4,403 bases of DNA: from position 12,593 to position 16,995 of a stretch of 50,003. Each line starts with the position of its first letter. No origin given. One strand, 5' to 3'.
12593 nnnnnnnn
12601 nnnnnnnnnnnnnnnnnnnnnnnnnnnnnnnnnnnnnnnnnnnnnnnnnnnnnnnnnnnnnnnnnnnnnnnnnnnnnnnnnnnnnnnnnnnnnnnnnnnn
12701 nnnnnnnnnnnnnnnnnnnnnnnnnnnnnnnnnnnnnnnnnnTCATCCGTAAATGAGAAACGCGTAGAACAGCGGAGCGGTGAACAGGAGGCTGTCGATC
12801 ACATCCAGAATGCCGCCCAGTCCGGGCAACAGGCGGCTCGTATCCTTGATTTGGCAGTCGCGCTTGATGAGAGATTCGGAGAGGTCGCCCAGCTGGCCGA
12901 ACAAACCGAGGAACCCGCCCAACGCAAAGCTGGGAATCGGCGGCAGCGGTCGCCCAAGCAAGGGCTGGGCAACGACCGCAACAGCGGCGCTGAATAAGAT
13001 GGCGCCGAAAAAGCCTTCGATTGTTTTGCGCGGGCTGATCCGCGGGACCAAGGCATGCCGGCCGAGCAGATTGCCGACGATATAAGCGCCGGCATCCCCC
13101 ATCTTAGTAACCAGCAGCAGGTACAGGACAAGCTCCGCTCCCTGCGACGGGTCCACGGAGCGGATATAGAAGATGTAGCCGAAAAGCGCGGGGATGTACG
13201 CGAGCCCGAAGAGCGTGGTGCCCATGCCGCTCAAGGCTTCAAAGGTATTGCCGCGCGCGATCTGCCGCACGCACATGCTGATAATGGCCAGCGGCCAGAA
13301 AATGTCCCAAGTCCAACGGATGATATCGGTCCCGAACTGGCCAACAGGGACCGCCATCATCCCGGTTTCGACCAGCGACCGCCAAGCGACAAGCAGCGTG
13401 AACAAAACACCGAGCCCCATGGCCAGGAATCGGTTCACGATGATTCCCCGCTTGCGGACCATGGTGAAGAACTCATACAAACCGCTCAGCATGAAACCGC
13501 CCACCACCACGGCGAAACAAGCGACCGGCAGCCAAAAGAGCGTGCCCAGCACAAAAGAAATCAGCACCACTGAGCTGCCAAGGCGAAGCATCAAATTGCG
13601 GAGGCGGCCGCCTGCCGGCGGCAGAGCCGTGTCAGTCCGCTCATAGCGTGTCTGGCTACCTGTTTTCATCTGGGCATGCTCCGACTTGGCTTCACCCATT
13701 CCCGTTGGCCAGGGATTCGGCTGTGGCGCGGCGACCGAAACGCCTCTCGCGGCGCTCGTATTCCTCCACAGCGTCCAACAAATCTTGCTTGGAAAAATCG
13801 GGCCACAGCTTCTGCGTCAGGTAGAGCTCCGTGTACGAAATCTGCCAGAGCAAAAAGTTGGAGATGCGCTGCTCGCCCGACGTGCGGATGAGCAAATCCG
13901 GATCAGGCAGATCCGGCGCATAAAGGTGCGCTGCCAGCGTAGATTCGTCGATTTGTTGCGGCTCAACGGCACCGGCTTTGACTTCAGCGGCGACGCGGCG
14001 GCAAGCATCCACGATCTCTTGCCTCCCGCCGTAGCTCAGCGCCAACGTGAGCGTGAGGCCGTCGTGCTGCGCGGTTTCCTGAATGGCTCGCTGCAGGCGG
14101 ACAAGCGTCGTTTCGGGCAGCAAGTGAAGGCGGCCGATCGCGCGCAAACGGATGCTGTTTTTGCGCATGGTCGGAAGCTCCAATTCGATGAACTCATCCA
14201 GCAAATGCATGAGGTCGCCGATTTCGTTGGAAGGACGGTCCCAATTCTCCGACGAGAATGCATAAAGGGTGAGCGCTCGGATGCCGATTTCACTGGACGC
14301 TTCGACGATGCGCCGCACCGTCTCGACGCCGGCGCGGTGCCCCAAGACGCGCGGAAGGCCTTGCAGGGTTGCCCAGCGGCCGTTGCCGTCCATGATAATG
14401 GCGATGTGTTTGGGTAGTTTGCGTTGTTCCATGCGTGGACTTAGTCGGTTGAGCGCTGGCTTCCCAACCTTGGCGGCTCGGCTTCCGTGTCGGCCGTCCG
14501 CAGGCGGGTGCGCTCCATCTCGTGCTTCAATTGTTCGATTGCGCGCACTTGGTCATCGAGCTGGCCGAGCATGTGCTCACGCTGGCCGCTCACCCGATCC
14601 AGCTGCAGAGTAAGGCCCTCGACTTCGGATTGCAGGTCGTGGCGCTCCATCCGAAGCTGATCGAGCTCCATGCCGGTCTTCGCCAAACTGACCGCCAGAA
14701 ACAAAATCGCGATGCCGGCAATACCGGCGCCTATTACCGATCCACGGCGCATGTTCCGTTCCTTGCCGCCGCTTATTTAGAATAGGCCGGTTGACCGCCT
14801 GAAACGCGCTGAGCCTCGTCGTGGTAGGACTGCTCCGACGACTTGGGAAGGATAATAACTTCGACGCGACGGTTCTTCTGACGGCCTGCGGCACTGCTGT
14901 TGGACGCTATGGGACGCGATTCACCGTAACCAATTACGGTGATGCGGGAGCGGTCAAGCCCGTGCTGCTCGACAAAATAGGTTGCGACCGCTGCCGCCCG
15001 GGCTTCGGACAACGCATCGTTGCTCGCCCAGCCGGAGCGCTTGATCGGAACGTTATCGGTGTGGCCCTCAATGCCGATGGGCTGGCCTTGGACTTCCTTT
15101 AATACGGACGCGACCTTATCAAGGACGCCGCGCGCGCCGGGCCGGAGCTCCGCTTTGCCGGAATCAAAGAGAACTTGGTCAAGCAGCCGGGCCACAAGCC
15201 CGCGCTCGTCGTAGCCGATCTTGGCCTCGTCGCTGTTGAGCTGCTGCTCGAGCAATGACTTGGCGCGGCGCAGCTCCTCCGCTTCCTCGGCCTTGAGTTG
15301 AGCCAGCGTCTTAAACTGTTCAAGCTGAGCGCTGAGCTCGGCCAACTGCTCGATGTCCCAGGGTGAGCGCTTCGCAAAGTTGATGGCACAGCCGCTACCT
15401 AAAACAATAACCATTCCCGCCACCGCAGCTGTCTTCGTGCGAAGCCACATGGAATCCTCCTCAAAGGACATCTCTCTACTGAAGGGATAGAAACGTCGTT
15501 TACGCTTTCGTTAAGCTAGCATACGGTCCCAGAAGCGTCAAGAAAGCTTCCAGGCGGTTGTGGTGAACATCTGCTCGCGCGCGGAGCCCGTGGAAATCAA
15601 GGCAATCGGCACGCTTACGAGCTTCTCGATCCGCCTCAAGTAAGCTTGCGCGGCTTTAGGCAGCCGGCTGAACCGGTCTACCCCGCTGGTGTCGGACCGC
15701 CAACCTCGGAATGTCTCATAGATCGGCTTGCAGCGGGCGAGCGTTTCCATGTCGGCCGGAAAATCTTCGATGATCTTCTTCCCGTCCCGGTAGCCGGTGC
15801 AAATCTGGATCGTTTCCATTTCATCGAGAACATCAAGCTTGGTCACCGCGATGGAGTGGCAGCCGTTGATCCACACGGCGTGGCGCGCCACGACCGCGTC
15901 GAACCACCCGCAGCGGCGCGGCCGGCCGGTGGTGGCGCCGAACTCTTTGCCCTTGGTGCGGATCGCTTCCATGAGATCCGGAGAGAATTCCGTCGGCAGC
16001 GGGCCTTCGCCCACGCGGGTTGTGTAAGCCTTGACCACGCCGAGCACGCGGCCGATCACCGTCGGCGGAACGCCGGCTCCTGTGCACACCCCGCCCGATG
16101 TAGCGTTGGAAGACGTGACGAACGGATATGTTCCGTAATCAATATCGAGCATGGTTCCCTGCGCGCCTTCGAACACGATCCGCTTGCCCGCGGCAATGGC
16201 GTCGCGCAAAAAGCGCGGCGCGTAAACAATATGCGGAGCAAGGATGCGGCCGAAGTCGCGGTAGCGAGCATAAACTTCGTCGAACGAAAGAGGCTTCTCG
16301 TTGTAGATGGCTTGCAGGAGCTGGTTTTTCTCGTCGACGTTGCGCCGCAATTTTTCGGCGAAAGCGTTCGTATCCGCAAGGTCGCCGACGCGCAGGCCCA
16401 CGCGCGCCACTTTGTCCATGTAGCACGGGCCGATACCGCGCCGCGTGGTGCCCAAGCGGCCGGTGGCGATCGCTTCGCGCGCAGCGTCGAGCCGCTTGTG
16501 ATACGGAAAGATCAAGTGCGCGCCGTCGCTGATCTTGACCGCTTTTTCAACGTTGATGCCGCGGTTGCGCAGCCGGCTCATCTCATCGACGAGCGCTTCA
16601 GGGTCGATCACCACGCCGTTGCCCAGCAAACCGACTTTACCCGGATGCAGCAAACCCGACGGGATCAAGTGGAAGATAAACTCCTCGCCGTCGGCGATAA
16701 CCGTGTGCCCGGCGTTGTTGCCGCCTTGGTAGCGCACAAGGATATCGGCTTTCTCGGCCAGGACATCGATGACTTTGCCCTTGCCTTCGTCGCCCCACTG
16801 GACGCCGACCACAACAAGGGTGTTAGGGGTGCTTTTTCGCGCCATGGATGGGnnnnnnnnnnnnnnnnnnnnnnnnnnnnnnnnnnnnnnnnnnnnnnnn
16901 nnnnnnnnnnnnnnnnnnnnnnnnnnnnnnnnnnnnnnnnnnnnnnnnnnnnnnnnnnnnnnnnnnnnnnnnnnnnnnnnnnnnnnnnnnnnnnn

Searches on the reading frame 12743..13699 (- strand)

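Call 88: search_protein_families(library=pfam, proteins=[window:12743-13699:-], max_evalue=0.0001)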
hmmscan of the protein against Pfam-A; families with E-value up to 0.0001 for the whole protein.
window:12743-13699:- (318 aa): 1 family
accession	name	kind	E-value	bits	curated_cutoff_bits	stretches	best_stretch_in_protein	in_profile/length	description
PF01148.25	CTP_transf_1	-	1.4e-51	176.4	24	1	39-315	3-261/264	Cytidylyltransferase family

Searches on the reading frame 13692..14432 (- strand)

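Call 88: search_protein_families(library=pfam, proteins=[window:13692-14432:-], max_evalue=0.0001)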
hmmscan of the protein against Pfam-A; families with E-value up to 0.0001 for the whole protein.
window:13692-14432:- (246 aa): 1 family
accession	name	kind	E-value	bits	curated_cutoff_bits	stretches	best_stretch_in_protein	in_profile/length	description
PF01255.24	Prenyltransf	-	4.7e-85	285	27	1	13-233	1-219/219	Putative undecaprenyl diphosphate synthase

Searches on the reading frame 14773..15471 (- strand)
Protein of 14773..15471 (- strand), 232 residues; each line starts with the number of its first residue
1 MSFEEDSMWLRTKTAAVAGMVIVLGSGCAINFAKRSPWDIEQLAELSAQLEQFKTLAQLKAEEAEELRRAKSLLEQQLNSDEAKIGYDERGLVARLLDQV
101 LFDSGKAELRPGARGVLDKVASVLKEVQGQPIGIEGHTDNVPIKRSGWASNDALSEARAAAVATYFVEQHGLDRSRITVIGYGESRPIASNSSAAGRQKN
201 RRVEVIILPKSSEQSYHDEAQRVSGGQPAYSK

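Call 88: search_protein_families(library=pfam, proteins=[window:14773-15471:-], max_evalue=0.0001)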
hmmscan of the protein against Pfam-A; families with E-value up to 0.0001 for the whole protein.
window:14773-15471:- (232 aa): 1 family
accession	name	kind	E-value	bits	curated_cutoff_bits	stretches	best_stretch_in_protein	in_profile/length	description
PF00691.25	OmpA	-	1.5e-24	86.7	27.2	1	101-201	1-98/98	OmpA family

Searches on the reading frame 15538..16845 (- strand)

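Call 29: search_protein_families(library=pfam, proteins=[window:15538-16845:-], max_evalue=0.00001)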
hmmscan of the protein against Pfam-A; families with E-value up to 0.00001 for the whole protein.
window:15538-16845:- (435 aa): 1 family
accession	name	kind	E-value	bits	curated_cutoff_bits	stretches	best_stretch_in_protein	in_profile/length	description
PF00709.27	Adenylsucc_synt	-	2e-180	600.5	27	1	11-426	1-415/416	Adenylosuccinate synthetase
